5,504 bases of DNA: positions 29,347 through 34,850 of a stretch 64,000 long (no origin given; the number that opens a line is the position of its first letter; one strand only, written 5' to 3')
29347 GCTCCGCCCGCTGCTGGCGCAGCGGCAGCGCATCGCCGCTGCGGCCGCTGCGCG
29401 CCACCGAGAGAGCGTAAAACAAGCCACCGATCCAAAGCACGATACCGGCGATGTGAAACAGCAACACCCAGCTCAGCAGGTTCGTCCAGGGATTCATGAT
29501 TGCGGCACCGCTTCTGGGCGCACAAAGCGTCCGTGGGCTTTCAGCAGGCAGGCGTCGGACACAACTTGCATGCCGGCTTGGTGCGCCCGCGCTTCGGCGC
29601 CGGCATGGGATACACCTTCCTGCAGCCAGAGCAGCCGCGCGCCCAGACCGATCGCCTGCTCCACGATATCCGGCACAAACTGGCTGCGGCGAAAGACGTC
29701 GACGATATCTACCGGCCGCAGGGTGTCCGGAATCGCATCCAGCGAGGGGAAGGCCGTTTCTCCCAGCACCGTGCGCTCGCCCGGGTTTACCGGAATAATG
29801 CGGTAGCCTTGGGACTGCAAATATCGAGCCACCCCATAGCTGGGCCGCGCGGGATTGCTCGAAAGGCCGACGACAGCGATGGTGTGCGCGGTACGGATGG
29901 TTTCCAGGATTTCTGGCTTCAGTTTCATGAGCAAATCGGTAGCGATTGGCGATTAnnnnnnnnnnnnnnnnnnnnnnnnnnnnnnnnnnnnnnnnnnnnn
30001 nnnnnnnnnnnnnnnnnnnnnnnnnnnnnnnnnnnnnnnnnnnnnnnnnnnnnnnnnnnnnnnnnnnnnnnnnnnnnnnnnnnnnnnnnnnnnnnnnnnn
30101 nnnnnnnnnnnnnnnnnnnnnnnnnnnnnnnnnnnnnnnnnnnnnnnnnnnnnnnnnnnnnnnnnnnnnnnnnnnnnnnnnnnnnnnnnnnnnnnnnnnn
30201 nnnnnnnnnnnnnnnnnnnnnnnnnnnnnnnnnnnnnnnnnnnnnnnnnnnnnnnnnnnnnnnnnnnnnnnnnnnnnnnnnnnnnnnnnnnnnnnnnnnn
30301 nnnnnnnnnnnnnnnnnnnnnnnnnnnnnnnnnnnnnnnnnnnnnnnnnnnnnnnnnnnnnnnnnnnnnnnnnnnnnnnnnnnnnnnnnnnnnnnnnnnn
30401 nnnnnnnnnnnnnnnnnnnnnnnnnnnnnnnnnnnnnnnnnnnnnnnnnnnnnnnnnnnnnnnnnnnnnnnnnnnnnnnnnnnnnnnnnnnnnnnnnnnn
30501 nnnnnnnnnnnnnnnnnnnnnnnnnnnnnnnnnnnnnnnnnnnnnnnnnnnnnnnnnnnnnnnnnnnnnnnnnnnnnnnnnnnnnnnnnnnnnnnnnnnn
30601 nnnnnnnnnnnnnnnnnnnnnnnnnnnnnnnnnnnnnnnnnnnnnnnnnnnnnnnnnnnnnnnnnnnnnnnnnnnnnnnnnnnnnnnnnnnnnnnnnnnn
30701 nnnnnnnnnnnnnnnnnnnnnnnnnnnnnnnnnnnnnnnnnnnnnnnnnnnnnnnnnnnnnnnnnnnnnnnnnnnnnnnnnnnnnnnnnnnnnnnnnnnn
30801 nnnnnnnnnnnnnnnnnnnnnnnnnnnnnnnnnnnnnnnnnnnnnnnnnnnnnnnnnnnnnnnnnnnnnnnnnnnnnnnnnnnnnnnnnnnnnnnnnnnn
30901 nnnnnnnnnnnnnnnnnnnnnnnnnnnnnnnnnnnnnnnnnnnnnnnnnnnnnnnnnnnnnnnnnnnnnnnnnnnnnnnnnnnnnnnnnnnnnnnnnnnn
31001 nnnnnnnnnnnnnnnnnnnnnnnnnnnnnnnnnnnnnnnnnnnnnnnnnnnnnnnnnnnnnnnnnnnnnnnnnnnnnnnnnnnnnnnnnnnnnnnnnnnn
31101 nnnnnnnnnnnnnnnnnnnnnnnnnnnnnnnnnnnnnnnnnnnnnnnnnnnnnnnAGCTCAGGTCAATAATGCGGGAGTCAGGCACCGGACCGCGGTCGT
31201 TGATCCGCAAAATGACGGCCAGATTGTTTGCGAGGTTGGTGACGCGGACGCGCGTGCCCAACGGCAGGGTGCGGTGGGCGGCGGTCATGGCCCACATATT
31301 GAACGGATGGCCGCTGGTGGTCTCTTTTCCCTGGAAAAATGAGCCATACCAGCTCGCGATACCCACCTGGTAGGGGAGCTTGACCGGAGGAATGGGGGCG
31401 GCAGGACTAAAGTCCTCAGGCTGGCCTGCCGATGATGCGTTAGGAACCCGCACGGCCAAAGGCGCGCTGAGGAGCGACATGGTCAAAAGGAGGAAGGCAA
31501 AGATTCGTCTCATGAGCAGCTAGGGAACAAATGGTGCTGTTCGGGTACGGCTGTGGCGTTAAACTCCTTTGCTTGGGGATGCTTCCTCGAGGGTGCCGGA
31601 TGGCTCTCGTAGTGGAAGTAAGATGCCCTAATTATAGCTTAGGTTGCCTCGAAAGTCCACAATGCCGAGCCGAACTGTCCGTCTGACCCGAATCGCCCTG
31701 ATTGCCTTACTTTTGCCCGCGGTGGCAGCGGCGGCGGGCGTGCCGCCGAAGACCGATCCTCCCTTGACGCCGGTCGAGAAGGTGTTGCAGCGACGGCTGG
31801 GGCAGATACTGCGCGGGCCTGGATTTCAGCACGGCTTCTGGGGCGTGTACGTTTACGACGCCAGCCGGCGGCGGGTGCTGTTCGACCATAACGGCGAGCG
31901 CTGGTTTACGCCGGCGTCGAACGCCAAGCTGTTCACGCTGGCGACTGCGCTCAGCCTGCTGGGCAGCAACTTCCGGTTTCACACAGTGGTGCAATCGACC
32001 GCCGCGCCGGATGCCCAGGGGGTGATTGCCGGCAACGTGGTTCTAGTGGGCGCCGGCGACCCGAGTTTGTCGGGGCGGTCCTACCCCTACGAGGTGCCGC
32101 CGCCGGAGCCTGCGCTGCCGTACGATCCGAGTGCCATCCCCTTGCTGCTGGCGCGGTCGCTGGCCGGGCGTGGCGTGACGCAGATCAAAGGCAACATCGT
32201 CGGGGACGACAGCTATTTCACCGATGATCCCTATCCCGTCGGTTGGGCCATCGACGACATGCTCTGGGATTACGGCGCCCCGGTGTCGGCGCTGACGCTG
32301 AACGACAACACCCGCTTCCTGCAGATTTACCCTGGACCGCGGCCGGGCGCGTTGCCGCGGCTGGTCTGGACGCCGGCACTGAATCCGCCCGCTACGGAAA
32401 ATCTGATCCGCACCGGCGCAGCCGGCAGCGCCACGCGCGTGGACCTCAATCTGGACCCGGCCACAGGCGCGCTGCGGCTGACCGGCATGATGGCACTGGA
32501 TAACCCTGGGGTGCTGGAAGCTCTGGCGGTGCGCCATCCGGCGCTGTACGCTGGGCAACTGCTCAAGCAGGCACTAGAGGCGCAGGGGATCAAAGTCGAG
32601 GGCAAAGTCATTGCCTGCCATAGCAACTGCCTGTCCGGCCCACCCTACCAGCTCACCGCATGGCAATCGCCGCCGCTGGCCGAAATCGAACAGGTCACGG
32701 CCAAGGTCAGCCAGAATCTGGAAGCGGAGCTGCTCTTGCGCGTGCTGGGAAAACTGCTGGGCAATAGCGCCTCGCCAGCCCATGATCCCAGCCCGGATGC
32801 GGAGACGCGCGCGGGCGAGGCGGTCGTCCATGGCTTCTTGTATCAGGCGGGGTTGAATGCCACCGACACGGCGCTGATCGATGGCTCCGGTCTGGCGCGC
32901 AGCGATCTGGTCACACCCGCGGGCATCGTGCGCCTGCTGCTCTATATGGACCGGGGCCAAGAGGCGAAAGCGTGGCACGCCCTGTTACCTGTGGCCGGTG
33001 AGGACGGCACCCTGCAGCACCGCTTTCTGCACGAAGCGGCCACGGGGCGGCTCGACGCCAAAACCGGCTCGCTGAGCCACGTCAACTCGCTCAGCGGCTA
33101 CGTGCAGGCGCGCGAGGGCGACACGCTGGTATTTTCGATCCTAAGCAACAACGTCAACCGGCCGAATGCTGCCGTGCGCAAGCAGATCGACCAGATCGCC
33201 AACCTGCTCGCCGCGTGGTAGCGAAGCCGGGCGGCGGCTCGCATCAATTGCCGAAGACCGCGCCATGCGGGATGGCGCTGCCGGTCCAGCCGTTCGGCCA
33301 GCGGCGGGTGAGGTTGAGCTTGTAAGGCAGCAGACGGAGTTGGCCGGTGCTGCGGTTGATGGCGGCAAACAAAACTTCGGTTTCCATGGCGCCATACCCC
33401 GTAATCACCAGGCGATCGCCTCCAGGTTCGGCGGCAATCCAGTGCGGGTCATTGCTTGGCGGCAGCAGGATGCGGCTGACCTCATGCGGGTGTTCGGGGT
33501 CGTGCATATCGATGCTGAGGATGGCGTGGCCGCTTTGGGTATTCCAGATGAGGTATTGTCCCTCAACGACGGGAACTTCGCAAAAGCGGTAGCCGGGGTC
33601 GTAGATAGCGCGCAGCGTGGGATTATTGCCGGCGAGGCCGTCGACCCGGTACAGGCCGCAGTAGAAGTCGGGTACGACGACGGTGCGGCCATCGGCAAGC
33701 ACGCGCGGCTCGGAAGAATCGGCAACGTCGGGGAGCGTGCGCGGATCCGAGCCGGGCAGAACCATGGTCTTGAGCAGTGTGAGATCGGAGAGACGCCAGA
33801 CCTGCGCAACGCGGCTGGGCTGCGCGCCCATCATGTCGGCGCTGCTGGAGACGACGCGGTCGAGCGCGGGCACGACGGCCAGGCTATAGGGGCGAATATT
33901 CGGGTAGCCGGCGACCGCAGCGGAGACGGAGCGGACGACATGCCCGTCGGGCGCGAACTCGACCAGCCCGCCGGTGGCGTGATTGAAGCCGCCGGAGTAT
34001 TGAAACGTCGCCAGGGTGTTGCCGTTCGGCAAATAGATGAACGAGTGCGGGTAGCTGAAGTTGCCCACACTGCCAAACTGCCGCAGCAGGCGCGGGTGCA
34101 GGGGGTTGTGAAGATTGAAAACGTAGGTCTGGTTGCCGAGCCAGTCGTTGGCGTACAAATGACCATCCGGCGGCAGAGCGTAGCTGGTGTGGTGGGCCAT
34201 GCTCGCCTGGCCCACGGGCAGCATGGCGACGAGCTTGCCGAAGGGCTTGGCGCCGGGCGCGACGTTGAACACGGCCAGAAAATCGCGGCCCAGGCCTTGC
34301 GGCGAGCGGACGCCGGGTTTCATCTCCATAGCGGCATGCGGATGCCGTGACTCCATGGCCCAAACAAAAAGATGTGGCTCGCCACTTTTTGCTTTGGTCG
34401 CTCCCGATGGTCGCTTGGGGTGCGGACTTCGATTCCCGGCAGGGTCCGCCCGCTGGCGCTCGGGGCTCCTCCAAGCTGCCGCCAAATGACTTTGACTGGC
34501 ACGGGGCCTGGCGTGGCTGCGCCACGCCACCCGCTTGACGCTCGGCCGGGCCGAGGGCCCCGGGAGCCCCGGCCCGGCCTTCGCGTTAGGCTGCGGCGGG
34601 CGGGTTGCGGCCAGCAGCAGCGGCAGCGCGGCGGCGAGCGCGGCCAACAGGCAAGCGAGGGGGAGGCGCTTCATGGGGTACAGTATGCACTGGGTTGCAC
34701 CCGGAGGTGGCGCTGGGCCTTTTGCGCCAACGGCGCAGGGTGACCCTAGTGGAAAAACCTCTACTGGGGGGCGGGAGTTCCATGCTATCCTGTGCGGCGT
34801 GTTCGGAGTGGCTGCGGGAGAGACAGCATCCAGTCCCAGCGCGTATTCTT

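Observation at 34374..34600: Repeat copy 3 plus GC-rich palindromes lie in frame between a signal-peptide-like N-terminus and the conserved body of an SBP56-like gene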

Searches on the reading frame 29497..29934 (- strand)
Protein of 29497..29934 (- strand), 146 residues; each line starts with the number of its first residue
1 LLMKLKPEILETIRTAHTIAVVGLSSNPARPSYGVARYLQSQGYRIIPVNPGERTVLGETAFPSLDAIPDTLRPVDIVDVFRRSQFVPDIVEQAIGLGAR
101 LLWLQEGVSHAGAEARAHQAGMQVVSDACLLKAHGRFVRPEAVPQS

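Call 12: search_protein_families(library=pfam, proteins=[window:29497-29934:-], max_evalue=0.01)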
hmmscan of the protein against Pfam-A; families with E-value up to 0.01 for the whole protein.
window:29497-29934:- (146 aa): 1 family
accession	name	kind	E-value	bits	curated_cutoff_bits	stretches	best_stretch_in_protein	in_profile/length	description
PF13380.12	CoA_binding_2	-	3.8e-40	137.4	22.8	1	17-134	1-115/116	CoA binding domain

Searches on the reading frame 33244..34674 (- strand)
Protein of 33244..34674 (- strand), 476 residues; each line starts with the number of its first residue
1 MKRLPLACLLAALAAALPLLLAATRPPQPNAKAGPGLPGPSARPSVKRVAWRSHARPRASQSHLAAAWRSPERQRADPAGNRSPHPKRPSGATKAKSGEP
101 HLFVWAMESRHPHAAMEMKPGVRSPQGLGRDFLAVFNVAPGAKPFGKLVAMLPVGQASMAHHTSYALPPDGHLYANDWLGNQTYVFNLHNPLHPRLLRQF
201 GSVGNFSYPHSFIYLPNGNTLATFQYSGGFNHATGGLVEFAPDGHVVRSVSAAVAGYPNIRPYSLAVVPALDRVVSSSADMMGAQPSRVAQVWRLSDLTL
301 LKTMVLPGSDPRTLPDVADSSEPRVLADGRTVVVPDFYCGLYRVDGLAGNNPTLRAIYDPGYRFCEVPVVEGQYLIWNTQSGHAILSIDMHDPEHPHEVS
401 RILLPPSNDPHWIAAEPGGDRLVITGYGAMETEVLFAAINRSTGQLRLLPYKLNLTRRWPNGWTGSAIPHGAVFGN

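Call 11: find_homologous_proteins(query=window:33244-34674:-)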
Query window:33244-34674:- (476 aa): 3092 proteins with E <= 0.001 among 8000 candidates; the best 120 are listed.
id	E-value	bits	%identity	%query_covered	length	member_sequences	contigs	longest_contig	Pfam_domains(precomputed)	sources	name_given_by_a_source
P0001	5.8e-249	845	94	79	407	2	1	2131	-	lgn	-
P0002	4.7e-173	595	69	82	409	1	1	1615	-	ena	-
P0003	1.7e-172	593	69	82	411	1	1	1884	-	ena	-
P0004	2.7e-171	589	68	82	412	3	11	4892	-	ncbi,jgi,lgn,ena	jgi:hypothetical protein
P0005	2.7e-171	589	68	82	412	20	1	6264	-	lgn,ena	-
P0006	4.1e-171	588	69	79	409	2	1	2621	-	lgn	-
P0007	6.2e-171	588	67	82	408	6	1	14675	-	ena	-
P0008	6.8e-171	587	70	79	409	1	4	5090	-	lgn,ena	-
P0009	3.1e-170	585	67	82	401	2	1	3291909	-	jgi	jgi:hypothetical protein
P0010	3.1e-170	585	67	79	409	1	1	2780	-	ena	-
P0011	4.1e-170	585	69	80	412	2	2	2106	-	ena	-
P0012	9.5e-170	584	67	82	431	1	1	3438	-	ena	-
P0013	1.2e-169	583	69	79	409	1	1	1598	-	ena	-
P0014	1.3e-169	583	66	82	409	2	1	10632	-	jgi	-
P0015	2.5e-169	582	68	82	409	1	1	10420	-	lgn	-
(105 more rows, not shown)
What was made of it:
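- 33244..34674 (-): Host gene: 476-aa secreted beta-propeller protein, distantly SBP56/MtoX-like ('YncE family' in some source annotations), including the 69-codon insert. About 3000 homologues of roughly 409 aa (call 11).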

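Call 12: search_protein_families(library=pfam, proteins=[window:33247-34674:-], max_evalue=0.01)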
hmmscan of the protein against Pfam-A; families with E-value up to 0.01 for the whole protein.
window:33247-34674:- (476 aa): 0 families

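Call 14: find_encoding_contigs(protein=P0001, flank=3000, max_places=4)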
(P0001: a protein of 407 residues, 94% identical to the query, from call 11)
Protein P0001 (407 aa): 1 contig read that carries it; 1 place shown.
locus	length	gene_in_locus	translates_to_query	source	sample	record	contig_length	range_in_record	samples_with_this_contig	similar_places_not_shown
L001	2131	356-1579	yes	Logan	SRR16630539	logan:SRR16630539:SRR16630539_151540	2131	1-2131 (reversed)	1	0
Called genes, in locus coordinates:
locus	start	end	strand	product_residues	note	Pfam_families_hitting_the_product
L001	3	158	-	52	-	?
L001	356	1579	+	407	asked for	-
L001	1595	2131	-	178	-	?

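Call 22: find_encoding_contigs(protein=window:33247-34674:-, flank=10000, max_places=5)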
Protein window:33247-34674:- (476 aa): no gene with exactly this product is on record in the collection.

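Call 56: search_solved_structures(query=A2, max_evalue=1)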
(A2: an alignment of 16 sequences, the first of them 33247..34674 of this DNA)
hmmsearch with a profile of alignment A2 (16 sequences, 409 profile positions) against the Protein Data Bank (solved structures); distinct sequences matched with E-value up to 1: 4.
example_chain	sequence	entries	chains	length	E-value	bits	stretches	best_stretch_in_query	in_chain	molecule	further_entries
3nqv_A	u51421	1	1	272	0.72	11.7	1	70-133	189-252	deoxyribose phosphate aldolase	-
3nr0_A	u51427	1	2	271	0.83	11.5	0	69-133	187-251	deoxyribose phosphate aldolase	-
3q2d_A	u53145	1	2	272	0.84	11.5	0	69-133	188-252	Deoxyribose phosphate aldolase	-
8fmd_A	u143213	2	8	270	0.84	11.5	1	69-133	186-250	Kemp Eliminase KE70-core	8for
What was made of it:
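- On SBP56 / methanethiol oxidase (host gene): No PDB sequence match (call 56).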

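Call 57: search_protein_families(library=ncbifam, proteins=[P0001, window:33247-34674:-], max_evalue=1)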
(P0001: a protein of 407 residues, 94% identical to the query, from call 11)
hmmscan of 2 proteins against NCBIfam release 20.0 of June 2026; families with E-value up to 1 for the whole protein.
P0001 (407 aa): 1 family
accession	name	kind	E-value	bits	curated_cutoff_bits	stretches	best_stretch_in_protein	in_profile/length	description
NF052453.1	MthilOxMtoX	equivalog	4.8e-10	38.4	650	1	59-185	34-163/408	methanethiol oxidase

window:33247-34674:- (476 aa): 1 family
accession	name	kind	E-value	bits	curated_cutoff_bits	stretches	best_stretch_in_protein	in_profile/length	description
NF052453.1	MthilOxMtoX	equivalog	1.7e-08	33.4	650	1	128-254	34-163/408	methanethiol oxidase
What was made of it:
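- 33244..34674 (-): Weak MtoX hit (call 57).
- On SBP56 / methanethiol oxidase (host gene): MtoX scores 33-38 bits against a cut-off of 650 (call 57).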

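Call 62: predict_structure(alignment_id=A2)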
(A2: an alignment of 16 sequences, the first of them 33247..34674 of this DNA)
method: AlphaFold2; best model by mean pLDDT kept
length: 476 residues; sequences in the alignment: 16
mean_pLDDT: 64.0   pTM: 0.65
mean pLDDT of the five models: 64.0, 50.5, 46.6, 43.5, 38.4
residues with pLDDT >= 90: 83; 70-90: 125; 50-70: 118; < 50: 150
segments of 3 or more residues with pLDDT < 50: 24-97, 108-129, 144-166, 227-231, 282-284, 310-318, 468-470
pLDDT, mean of each block of 10 residues (from residue 1): 65 74 47 33 29 27 24 28 30 43 58 37 39 65 48 35 48 55 64 59 56 79 61 73 78 82 87 86 61 95 78 46 85 85 94 92 76 86 85 94 78 76 69 82 93 72 56 52
secondary structure, 60 per line:
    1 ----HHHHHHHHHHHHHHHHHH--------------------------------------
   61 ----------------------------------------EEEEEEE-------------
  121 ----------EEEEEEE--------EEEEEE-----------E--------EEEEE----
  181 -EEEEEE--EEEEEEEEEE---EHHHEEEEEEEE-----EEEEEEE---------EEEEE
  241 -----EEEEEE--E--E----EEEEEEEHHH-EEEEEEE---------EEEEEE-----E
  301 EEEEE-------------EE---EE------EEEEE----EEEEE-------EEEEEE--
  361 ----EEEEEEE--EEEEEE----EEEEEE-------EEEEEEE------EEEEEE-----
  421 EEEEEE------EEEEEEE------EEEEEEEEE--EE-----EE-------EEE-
elements in order: H5-22 E101-107 E131-137 E146-151 E172-176 E182-187 E190-199 E207-214 E220-226 E236-240 E246-251 E262-268 E273-279 E289-294 E300-305 E332-336 E341-345 E353-358 E365-371 E374-379 E384-389 E397-403 E410-415 E421-426 E433-439 E446-454 E473-475
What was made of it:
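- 34606..34674 (-): Signal-peptide codons (aa 1-23, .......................). K2/R3 followed by a 20-residue hydrophobic stretch, modelled as helix 5-22 (call 62).
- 34351..34371 (-): Codons for LFVWAME (aa 102-108), the first conserved beta-strand of the mature protein, immediately after the insert. Strand 101-107 in the model (call 62).
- The AlphaFold model has pLDDT below 50 and no secondary structure for residues 24-97, then the propeller (call 62).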

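Call 66: fold_search(model_id=the predicted structure, library=pdb)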
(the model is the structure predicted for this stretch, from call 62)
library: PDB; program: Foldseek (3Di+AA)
matches with E <= 10: 1768; with E <= 0.001: 1425
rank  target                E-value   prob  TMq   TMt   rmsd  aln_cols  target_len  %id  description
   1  2ece                  5.5e-12  1.00  0.56  0.59   4.7       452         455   12  X-ray structure of hypothetical selenium-binding protein from Sulfolobus tokodaii, ST0059 (released 2008-01-01)
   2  3scy                  1.2e-10  1.00  0.46  0.60   6.6       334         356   15  Crystal structure of a putative 6-phosphogluconolactonase (BF1038) from Bacteroides fragilis NCTC 9343 at 1.50 A resolut (released 2011-07-20)
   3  3fgb_B                1.8e-10  1.00  0.44  0.59   7.6       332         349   15  Crystal structure of the Q89ZH8_BACTN protein from Bacteroides thetaiotaomicron. Northeast Structural Genomics Consort (released 2008-12-23)
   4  9m59_A                2.7e-10  1.00  0.40  0.43  10.0       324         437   14  Cu/Zn-superoxide dismutase from Deinococcus radiodurans (Calcium-bound) (released 2025-09-24)
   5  9m58_A                3.1e-10  1.00  0.40  0.47   5.2       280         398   16  Cu/Zn-superoxide dismutase from Deinococcus radiodurans (Calcium-free) (released 2025-09-24)
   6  9m58_B                5.5e-10  1.00  0.40  0.47   5.2       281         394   14  Cu/Zn-superoxide dismutase from Deinococcus radiodurans (Calcium-free) (released 2025-09-24)
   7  3hfq_A                1.7e-09  1.00  0.46  0.62   7.6       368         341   14  Crystal structure of the lp_2219 protein from Lactobacillus plantarum. Northeast Structural Genomics Consortium Target (released 2009-05-26)
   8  3fgb_A                1.8e-09  1.00  0.45  0.59   7.6       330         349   14  Crystal structure of the Q89ZH8_BACTN protein from Bacteroides thetaiotaomicron. Northeast Structural Genomics Consort (released 2008-12-23)
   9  4qrj_B                2.2e-09  1.00  0.44  0.59   7.0       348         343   15  Crystal structure of a putative 6-phosphogluconolactonase (BACUNI_04672) from Bacteroides uniformis ATCC 8492 at 2.20  (released 2014-07-23)
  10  4qrj_A                3.1e-09  1.00  0.44  0.59   6.3       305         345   16  Crystal structure of a putative 6-phosphogluconolactonase (BACUNI_04672) from Bacteroides uniformis ATCC 8492 at 2.20  (released 2014-07-23)
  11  8qpv_B                3.5e-09  1.00  0.40  0.50   6.7       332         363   13  Handover Complex: BAM bound OmpX and extended SurA (released 2024-09-25)
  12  6igb_A                4.5e-09  1.00  0.47  0.61   5.5       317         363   14  the structure of Pseudomonas aeruginosa Periplasmic gluconolactonase, PpgL (released 2018-11-21)
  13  9e2g_2B               5.3e-09  1.00  0.44  0.35   4.1       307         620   12  Cryo-EM structure of 48 nm repeat of microtubule doublet from T. brucei flagellum (released 2025-03-12)
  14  1jof_A                6.8e-09  1.00  0.48  0.60   6.8       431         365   12  Neurospora crassa 3-carboxy-cis,cis-mucoante lactonizing enzyme (released 2002-04-12)
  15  3vgz_A                8.9e-09  1.00  0.40  0.57   3.6       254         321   14  Crystal structure of E. coli YncE (released 2011-11-16)
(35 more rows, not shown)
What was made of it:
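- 33244..34674 (-): All-beta AlphaFold model whose best PDB match is selenium-binding protein 2ECE (calls 62, 66).
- On SBP56 / methanethiol oxidase (host gene): The model is of moderate quality, mean pLDDT 64 (calls 62, 66).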

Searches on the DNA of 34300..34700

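Call 48: search_rna_families(source=window, start=34300, end=34700, threshold=evalue, max_evalue=10, show_alignments=2)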
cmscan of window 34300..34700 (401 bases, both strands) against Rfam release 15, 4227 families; matches with E-value up to 10: 2.
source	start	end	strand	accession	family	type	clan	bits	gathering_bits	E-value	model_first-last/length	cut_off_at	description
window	34354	34409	-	RF00382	DnaX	Cis-reg; frameshift_element;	-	15.3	35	0.6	1-65/65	no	DnaX ribosomal frameshifting element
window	34553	34600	+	RF02133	HOXB13-AS1_2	Gene; lncRNA;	-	11.2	40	4.1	1-81/81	no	HOXB13 antisense RNA 1 conserved region 2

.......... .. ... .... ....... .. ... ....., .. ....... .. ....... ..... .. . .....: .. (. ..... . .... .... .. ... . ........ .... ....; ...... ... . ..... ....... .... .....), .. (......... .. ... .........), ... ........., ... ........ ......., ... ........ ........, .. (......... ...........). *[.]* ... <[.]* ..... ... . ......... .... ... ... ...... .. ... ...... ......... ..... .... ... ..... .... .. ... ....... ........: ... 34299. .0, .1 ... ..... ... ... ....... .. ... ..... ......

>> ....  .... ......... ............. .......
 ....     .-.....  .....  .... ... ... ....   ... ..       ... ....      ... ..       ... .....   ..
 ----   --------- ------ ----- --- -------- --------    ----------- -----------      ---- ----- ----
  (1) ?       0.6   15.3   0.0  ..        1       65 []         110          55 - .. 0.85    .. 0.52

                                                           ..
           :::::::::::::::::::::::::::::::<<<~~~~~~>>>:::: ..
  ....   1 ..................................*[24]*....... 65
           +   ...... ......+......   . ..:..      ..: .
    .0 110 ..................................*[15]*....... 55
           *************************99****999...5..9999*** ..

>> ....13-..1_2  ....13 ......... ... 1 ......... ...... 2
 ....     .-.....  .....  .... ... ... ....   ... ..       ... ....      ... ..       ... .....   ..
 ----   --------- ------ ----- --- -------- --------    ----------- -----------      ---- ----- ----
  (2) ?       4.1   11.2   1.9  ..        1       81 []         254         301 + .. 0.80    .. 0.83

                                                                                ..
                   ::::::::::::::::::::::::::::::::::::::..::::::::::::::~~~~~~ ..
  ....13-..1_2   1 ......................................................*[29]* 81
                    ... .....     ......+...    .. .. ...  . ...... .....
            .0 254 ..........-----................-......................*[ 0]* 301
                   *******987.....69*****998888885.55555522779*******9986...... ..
